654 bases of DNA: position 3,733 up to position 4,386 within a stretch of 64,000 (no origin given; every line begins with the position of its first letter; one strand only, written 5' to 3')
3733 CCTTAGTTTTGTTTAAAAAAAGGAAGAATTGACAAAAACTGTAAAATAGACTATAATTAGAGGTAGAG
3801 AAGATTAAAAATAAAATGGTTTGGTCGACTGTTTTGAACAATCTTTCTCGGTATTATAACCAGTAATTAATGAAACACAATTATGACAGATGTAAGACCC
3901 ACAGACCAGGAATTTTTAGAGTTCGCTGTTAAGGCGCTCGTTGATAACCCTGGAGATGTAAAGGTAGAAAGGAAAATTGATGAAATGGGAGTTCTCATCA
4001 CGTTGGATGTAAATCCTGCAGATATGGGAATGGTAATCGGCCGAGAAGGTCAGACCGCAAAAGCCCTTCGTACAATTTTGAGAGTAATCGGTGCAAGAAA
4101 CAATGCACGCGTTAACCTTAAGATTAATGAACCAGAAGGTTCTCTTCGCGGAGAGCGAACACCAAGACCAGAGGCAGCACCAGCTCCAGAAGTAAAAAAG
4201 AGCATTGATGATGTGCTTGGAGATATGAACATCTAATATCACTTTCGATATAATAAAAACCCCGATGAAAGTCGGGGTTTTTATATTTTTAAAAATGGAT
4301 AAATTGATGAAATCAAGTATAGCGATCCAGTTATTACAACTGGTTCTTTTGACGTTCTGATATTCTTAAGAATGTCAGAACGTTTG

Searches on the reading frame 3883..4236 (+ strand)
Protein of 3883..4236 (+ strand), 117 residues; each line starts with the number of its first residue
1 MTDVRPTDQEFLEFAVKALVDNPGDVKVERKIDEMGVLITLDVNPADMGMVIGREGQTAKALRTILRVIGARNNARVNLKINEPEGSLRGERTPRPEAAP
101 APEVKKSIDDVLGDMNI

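Call 81: search_protein_families(library=pfam, proteins=[window:3883-4236:+], max_evalue=0.01)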
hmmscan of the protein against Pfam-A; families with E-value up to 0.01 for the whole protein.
window:3883-4236:+ (117 aa): 2 families
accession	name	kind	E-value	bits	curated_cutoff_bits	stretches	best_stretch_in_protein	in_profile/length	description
PF13083.13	KH_KhpA-B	-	8.5e-22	77.3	32.1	1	9-81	1-73/73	KhpA/KhpB, KH domain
PF07650.23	KH_2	-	5.3e-05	23.4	22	1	24-83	16-72/78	KH domain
